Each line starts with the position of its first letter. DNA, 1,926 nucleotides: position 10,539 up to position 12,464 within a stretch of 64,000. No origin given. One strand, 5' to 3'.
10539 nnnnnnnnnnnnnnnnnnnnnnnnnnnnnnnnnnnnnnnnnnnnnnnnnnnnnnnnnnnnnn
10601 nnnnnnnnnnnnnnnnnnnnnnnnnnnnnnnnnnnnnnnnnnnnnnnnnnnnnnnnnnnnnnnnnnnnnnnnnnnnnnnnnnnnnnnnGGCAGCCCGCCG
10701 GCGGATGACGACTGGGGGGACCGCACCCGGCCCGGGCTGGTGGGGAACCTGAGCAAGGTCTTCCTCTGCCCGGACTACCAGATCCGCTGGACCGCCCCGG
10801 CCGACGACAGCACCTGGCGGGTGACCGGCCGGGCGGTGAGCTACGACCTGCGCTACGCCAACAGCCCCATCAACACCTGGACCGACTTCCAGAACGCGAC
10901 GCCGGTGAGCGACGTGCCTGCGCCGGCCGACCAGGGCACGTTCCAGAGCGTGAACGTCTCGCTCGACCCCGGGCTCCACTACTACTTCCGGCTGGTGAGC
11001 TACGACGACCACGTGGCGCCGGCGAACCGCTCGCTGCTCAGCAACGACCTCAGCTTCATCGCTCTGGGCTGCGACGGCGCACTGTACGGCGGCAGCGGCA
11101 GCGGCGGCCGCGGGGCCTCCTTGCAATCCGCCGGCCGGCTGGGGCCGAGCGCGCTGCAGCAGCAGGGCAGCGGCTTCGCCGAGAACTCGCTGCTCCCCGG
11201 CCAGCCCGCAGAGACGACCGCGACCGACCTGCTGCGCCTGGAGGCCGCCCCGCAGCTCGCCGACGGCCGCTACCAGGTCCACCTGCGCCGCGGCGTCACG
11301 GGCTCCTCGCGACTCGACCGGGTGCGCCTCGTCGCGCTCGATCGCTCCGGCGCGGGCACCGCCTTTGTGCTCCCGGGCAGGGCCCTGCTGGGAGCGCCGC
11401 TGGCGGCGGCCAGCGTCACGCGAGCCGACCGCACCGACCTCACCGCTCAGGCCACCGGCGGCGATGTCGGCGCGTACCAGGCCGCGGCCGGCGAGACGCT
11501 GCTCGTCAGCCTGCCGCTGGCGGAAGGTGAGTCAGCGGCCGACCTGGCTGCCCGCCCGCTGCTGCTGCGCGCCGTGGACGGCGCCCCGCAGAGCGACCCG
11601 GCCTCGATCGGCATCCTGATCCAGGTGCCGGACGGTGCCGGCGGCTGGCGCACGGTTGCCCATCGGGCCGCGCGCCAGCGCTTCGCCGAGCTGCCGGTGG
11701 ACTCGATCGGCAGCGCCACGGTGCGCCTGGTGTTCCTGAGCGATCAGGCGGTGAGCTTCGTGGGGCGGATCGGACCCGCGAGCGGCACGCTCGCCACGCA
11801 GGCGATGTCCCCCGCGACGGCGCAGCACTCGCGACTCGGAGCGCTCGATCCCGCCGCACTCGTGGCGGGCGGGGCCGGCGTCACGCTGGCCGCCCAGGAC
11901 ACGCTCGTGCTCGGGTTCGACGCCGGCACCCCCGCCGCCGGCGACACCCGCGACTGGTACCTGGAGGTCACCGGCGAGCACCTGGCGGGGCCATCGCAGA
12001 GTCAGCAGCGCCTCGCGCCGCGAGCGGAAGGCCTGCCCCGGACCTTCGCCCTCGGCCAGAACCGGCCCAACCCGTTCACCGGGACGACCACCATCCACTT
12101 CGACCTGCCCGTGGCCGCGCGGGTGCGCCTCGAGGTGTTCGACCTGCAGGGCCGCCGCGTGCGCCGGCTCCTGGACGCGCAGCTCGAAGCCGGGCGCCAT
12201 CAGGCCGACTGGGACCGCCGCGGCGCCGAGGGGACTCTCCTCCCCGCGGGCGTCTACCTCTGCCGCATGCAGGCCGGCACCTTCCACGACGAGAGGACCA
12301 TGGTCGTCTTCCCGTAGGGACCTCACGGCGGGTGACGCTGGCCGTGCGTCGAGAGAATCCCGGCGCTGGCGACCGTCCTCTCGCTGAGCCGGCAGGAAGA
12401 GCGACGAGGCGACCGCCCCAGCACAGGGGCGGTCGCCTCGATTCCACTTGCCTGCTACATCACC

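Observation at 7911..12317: Unusually large galactose-oxidase-like radical copper oxidase with an expanded propeller and a T9SS/FlgD-Ig sorting tail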

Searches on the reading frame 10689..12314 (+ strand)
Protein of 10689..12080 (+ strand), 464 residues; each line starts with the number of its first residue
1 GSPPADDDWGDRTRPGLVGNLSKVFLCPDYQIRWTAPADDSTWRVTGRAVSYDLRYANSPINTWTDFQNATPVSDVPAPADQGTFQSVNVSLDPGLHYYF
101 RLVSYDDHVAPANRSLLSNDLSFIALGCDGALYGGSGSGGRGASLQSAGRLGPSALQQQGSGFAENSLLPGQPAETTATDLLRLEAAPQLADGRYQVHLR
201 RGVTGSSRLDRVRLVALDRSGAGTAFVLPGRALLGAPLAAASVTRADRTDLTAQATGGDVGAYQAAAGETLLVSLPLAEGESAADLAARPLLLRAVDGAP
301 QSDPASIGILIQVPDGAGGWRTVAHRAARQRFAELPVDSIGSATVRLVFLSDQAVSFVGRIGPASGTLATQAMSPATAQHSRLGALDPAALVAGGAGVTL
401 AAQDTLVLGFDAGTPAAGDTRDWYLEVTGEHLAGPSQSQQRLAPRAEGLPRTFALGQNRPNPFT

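Call 23: search_protein_families(library=pfam, proteins=[window:10689-12080:+], max_evalue=10)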
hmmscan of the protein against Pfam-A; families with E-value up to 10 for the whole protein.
window:10689-12080:+ (464 aa): 0 families

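Call 54: find_homologous_proteins(query=A4, max_evalue=0.001)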
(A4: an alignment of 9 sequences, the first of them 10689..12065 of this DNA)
Query A4 (9 sequences) (459 aa, profile of the alignment): 1 proteins with E <= 0.001 among 8000 candidates.
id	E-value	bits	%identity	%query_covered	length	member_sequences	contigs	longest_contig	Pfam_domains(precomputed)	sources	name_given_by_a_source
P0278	5.2e-4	38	50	2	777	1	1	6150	PF17164.11,PF00041.28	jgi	jgi:chitodextrinase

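Call 55: search_solved_structures(query=A4, max_evalue=10)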
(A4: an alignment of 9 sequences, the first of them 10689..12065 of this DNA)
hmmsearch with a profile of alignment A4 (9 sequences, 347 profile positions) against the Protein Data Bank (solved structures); distinct sequences matched with E-value up to 10: 61 (the best 60 are shown).
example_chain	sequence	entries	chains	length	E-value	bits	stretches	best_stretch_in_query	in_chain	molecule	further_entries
8q6t_I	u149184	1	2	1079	1.1e-07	34.9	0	8-104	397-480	Titin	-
1k85_A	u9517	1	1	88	3e-07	33.5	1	84-122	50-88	CHITINASE A1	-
6bt9_A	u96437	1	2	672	0.00021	24.1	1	82-123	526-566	Chitinase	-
4u3h_A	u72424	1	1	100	0.00096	22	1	80-105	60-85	FN3con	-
8g4l_bm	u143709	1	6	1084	0.0011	21.8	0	24-108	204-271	Titin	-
5e52_A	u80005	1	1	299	0.0015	21.3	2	82-105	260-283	Contactin-5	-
8bvo_A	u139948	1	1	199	0.0018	21.1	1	13-49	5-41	Titin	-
1x5h_A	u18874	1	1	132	0.0022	20.8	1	16-104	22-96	Neogenin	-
1fnh_A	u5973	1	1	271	0.0024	20.6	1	83-114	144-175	PROTEIN (FIBRONECTIN)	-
3r8q_A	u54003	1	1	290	0.0031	20.3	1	83-114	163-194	Fibronectin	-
3lpw_A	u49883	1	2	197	0.0038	20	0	24-108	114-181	A77-A78 domain from Titin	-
8bxr_A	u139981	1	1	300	0.0083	18.9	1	13-49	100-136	Titin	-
8k3j_A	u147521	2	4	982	0.011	18.5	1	12-106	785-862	Contactin-2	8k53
9ba4_A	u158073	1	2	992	0.011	18.5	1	12-106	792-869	Contactin-2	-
5e4q_A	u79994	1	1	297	0.013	18.3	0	76-132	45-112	Contactin-3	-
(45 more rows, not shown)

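Call 66: predict_structure(alignment_id=A5)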
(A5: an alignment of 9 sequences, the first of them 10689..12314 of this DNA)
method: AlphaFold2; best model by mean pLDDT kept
length: 542 residues; sequences in the alignment: 9
mean_pLDDT: 72.3   pTM: 0.52
mean pLDDT of the five models: 72.3, 72.0, 68.4, 67.4, 65.5
residues with pLDDT >= 90: 71; 70-90: 297; 50-70: 93; < 50: 81
segments of 3 or more residues with pLDDT < 50: 1-13, 41-46, 126-159, 258-260, 435-448
pLDDT, mean of each block of 10 residues (from residue 1): 34 53 63 73 51 86 82 89 81 70 73 65 46 25 23 40 57 73 80 85 73 91 79 79 82 62 77 81 71 73 60 79 74 70 82 80 83 91 84 83 82 86 88 45 35 78 70 90 90 92 88 85 91 84 62
secondary structure, 60 per line:
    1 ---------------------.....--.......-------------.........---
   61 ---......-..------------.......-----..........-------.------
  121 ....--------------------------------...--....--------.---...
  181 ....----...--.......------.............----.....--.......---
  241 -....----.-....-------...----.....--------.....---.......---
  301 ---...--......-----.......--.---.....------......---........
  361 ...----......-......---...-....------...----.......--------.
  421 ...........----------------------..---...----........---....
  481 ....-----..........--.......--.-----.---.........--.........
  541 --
elements in order: E22-26 E29-35 E49-57 H64-69 E85-91 E97-106 E121-124 E157-159 E162-165 E178-184 E189-191 E194-200 E207-219 E224-228 E231-237 E242-245 H252-255 E263-265 E270-274 H283-287 E291-297 E309-314 E320-326 E333-337 E344-349 E353-363 E368-373 E375-380 E384-386 H388-391 E398-400 E405-411 E420-431 E459-461 E466-473 E477-484 E490-499 E502-508 E521-529 E532-540

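Call 84: fold_search(model_id=the predicted structure, library=pdb)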
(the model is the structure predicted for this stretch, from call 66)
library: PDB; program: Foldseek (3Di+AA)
matches with E <= 10: 1705; with E <= 0.001: 22
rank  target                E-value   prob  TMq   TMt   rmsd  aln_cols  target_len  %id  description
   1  8odz_D                6.5e-07  1.00  0.15  0.14  27.5       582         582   12  Cryo-EM structure of a pre-dimerized murine IL-12 complete extracellular signaling complex (Class 1). (released 2024-02-07)
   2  8d82_A                1.9e-05  1.00  0.16  0.15  26.9       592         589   13  Cryo-EM structure of human IL-6 signaling complex in detergent: model containing full extracellular domains (released 2023-03-29)
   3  8jmw_A                5.3e-05  1.00  0.14  0.15  19.8       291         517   12  Fibril form of serine peptidase Vpr (released 2023-12-06)
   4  1xf1_A                9.8e-05  0.99  0.13  0.08  24.9       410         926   13  Structure of C5a peptidase- a key virulence factor from Streptococcus (released 2005-11-22)
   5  4u48                  1.2e-04  0.80  0.14  0.06  31.7       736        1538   12  Crystal structure of Salmonella alpha-2-macroglobulin (released 2014-09-17)
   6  7v3p_A                1.6e-04  0.99  0.17  0.12  35.2       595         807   10  Cryo-EM structure of the IGF1R/insulin complex (released 2022-08-17)
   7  2xwx_A                2.3e-04  0.97  0.13  0.17  20.4       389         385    7  Vibrio cholerae colonization factor GbpA crystal structure (released 2011-11-16)
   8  2c9a_A                3.1e-04  0.99  0.13  0.25  19.0       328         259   11  Crystal structure of the MAM-Ig module of receptor protein tyrosine phosphatase mu (released 2006-01-19)
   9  7js4                  3.4e-04  0.66  0.14  0.08  28.4       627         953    9  The structure of the M60 catalytic domain with the CBM51-1 and CBM51-2 domains from Clostridium perfringens ZmpB (released 2021-02-03)
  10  6u7i_A                4.1e-04  0.90  0.13  0.12  23.5       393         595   14  Faecalibacterium prausnitzii Beta-glucuronidase (released 2019-10-30)
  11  7v3p_B                4.3e-04  0.97  0.17  0.12  36.7       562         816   11  Cryo-EM structure of the IGF1R/insulin complex (released 2022-08-17)
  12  9l1n_B                4.3e-04  0.72  0.11  0.14  28.6       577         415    7  Structure of Western equine encephalitis virus 71V1658 strain VLP in complex with human PCDH10 EC1 (released 2025-06-04)
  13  8vjc_B                4.7e-04  0.98  0.17  0.12  33.5       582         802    8  Cryo-EM structure of short form insulin receptor (IR-A) with three IGF2 bound, asymmetric conformation. (released 2024-03-27)
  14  8odz_C                4.9e-04  0.84  0.15  0.16  33.2       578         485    8  Cryo-EM structure of a pre-dimerized murine IL-12 complete extracellular signaling complex (Class 1). (released 2024-02-07)
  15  6u7i_B                6.2e-04  0.87  0.13  0.12  23.8       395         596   15  Faecalibacterium prausnitzii Beta-glucuronidase (released 2019-10-30)
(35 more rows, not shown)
